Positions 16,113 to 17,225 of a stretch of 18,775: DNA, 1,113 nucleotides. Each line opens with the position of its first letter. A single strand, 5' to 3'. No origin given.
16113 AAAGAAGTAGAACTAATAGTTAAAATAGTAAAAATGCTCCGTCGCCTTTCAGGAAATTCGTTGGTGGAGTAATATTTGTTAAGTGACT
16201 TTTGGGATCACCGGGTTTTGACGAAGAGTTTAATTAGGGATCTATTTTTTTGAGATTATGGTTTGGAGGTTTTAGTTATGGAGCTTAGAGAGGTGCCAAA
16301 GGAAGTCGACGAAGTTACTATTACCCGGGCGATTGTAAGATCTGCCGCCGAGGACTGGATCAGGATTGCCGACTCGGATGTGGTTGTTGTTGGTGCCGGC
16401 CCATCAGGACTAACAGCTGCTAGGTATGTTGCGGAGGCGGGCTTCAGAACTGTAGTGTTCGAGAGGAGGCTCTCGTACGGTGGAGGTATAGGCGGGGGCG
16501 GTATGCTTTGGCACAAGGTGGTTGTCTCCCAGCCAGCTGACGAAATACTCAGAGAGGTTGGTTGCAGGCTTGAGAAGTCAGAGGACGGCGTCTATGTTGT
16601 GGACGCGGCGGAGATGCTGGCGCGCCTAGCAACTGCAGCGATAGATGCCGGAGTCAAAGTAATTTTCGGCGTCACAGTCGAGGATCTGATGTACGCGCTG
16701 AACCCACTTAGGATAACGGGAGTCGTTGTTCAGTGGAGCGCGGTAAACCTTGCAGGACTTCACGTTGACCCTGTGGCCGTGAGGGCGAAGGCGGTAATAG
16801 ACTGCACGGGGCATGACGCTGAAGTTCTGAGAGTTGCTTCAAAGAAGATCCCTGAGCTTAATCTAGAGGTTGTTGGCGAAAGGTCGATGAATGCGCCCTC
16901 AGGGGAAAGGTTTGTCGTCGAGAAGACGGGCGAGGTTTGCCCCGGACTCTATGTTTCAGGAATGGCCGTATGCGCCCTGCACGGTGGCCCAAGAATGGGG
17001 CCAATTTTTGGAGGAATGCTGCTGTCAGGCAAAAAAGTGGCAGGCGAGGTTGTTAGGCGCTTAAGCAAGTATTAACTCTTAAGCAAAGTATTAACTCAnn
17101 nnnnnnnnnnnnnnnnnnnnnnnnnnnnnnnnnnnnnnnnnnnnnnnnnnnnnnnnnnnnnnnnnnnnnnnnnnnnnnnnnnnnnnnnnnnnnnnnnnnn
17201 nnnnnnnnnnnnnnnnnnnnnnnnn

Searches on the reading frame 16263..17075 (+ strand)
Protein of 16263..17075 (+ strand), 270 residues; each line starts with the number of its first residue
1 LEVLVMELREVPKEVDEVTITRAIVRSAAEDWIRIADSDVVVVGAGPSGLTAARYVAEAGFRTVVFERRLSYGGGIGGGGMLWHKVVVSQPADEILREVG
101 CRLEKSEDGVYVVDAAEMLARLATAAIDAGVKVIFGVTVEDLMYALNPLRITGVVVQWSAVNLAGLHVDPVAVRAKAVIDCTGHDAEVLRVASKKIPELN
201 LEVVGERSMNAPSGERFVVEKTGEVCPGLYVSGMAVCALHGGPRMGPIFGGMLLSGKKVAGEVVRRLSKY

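Call 38: search_protein_families(library=pfam, proteins=[window:16263-17075:+], max_evalue=0.001)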
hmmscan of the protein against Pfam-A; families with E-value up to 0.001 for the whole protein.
window:16263-17075:+ (270 aa): 8 families
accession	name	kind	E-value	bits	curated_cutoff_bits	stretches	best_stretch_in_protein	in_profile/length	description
PF01946.23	Thi4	-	8.5e-81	271.1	26.2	1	21-249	1-235/235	Thi4 family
PF12831.13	FAD_oxidored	-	6.2e-12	45.9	27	1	39-192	1-153/416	FAD dependent oxidoreductase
PF01266.30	DAO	-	2.1e-10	41.1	27.9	1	39-86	1-49/353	FAD dependent oxidoreductase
PF00890.30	FAD_binding_2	-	8.6e-09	35.5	20.4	1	39-71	1-33/414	FAD binding domain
PF07992.20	Pyr_redox_2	-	5e-07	29.9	26.1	1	39-138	2-74/291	Pyridine nucleotide-disulphide oxidoreductase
PF13450.12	NAD_binding_8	-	9.7e-07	29.4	21.9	1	42-74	1-33/68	NAD(P)-binding Rossmann-like domain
PF01494.25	FAD_binding_3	-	1.4e-05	25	22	1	38-69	2-33/349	FAD binding domain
PF03486.20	HI0933_like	-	5.6e-05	23.1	50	1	39-75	2-38/244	HI0933-like protein Rossmann domain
